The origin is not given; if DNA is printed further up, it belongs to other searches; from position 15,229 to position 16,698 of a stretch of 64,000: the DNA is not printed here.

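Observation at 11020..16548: Poly-gamma-glutamate synthetase cassette (pgsB-pgsC plus a non-PgsA third gene) flanked by a Tat-exported PLP enzyme and a convergent M14-like peptidase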

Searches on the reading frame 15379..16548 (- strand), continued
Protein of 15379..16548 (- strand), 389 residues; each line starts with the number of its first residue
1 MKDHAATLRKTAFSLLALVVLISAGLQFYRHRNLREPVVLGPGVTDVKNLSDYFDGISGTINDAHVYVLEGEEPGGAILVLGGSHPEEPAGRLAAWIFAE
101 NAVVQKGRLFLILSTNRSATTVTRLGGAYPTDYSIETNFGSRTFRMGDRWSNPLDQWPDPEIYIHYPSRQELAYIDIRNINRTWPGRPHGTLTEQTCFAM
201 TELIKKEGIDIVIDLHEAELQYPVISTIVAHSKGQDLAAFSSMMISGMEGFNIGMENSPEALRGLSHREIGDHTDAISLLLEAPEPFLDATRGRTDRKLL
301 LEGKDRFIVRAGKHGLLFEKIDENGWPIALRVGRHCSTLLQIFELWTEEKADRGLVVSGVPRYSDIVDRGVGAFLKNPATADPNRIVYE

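Call 66: fold_search(model_id=the predicted structure, library=pdb)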
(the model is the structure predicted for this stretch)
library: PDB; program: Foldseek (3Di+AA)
matches with E <= 10: 717; with E <= 0.001: 0
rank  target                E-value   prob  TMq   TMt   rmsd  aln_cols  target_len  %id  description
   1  2qj8_A                1.5e-02  0.97  0.22  0.27   8.3       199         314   17  Crystal structure of an aspartoacylase family protein (mlr6093) from mesorhizobium loti maff303099 at 2.00 A resolutio (released 2007-07-24)
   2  4wcn                  1.9e-02  0.84  0.12  0.12  10.8       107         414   18  Crystal Structure of Tripeptide bound Cell Shape Determinant Csd4 protein from Helicobacter pylori (released 2014-12-24)
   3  3na6                  2.2e-02  0.89  0.12  0.14   7.9        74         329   23  Crystal structure of a succinylglutamate desuccinylase (TM1040_2694) from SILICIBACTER SP. TM1040 at 2.00 A resolution (released 2010-07-28)
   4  6twm_J                2.2e-02  0.87  0.20  0.23   9.3       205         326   20  Product bound structure of the Ectoine utilization protein EutE (DoeB) from Ruegeria pomeroyi (released 2020-05-20)
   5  4b6z_C                2.8e-02  0.77  0.20  0.21  10.8       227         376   12  Crystal structure of metallo-carboxypeptidase from Burkholderia cenocepacia (released 2013-03-27)
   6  6twm_F                3.1e-02  0.96  0.19  0.23   8.0       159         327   21  Product bound structure of the Ectoine utilization protein EutE (DoeB) from Ruegeria pomeroyi (released 2020-05-20)
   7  7neu                  3.5e-02  0.85  0.15  0.14   9.2       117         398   11  Inhibitor Complex with Thrombin Activatable Fibrinolysis Inhibitor (TAFIa) (released 2021-04-07)
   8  3cdx_F                3.9e-02  0.98  0.22  0.26   6.3       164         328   22  Crystal structure of succinylglutamatedesuccinylase/aspartoacylase from Rhodobacter sphaeroides (released 2008-03-11)
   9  3fmc_C                3.9e-02  0.66  0.12  0.12  10.9        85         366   14  CRYSTAL STRUCTURE OF a putative succinylglutamate desuccinylase / aspartoacylase family protein (SAMA_0604) FROM SHEWA (released 2009-01-06)
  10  4b6z_D                4.1e-02  0.84  0.22  0.23   8.9       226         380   12  Crystal structure of metallo-carboxypeptidase from Burkholderia cenocepacia (released 2013-03-27)
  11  3cdx_B                4.7e-02  0.96  0.21  0.25   6.6       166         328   22  Crystal structure of succinylglutamatedesuccinylase/aspartoacylase from Rhodobacter sphaeroides (released 2008-03-11)
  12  3k2k                  4.7e-02  0.89  0.15  0.15   3.6       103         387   10  Crystal structure of putative carboxypeptidase (YP_103406.1) from BURKHOLDERIA MALLEI ATCC 23344 at 2.49 A resolution (released 2009-11-03)
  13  3d68_A                4.9e-02  0.41  0.13  0.13  13.6       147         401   12  Crystal structure of a T325I/T329I/H333Y/H335Q mutant of Thrombin-Activatable Fibrinolysis Inhibitor (TAFI-IIYQ) (released 2008-07-01)
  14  3lwu                  5.2e-02  0.54  0.12  0.13  10.6        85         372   15  Crystal structure of Putative succinylglutamate desuccinylase/aspartoacylase (YP_749235.1) from Shewanella frigidimarinA (released 2010-03-23)
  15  4p10                  5.5e-02  0.60  0.15  0.15  12.6       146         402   11  pro-carboxypeptidase U In Complex With 5-(3-aminopropyl)-1-propyl-6,7-dihydro-4H-benzimidazole-5-carboxylic acid (released 2014-08-13)
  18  3cdx_D                7.0e-02  0.92  0.21  0.25   7.0       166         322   22  Crystal structure of succinylglutamatedesuccinylase/aspartoacylase from Rhodobacter sphaeroides (released 2008-03-11)
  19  6twm_A                7.0e-02  0.91  0.20  0.23   8.0       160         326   21  Product bound structure of the Ectoine utilization protein EutE (DoeB) from Ruegeria pomeroyi (released 2020-05-20)
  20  6twm_D                7.0e-02  0.91  0.19  0.23   8.0       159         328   21  Product bound structure of the Ectoine utilization protein EutE (DoeB) from Ruegeria pomeroyi (released 2020-05-20)
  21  2qj8_B                7.4e-02  0.69  0.14  0.18   7.2       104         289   16  Crystal structure of an aspartoacylase family protein (mlr6093) from mesorhizobium loti maff303099 at 2.00 A resolutio (released 2007-07-24)
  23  6twm_L                7.9e-02  0.87  0.11  0.14   3.3        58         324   24  Product bound structure of the Ectoine utilization protein EutE (DoeB) from Ruegeria pomeroyi (released 2020-05-20)
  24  6twm_E                7.9e-02  0.85  0.19  0.22   7.7       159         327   21  Product bound structure of the Ectoine utilization protein EutE (DoeB) from Ruegeria pomeroyi (released 2020-05-20)
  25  6twm_C                7.9e-02  0.75  0.21  0.24   8.5       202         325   19  Product bound structure of the Ectoine utilization protein EutE (DoeB) from Ruegeria pomeroyi (released 2020-05-20)
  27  3cdx_E                8.9e-02  0.90  0.21  0.25   7.0       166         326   22  Crystal structure of succinylglutamatedesuccinylase/aspartoacylase from Rhodobacter sphaeroides (released 2008-03-11)
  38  6twl                  1.9e-01  0.57  0.12  0.15  10.6        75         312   19  Apo structure of the Ectoine utilization protein EutE (DoeB) from Ruegeria pomeroyi (released 2020-05-20)
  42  3cdx_C                2.7e-01  0.72  0.21  0.25   7.0       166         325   22  Crystal structure of succinylglutamatedesuccinylase/aspartoacylase from Rhodobacter sphaeroides (released 2008-03-11)
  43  3cdx_A                2.7e-01  0.72  0.21  0.25   6.6       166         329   22  Crystal structure of succinylglutamatedesuccinylase/aspartoacylase from Rhodobacter sphaeroides (released 2008-03-11)
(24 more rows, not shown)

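Call 82: search_protein_families(library=ncbifam, proteins=[L002:11230-12798:-], max_evalue=0.1)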
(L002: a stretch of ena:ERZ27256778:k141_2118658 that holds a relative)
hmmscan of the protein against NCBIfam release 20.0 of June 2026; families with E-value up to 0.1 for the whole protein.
L002:11230-12798:- (522 aa): 1 family
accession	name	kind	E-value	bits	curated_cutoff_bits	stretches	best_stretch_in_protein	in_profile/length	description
NF033678.1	C69_fam_dipept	equivalog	1.2e-51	176.3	250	1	34-500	1-455/464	C69 family dipeptidase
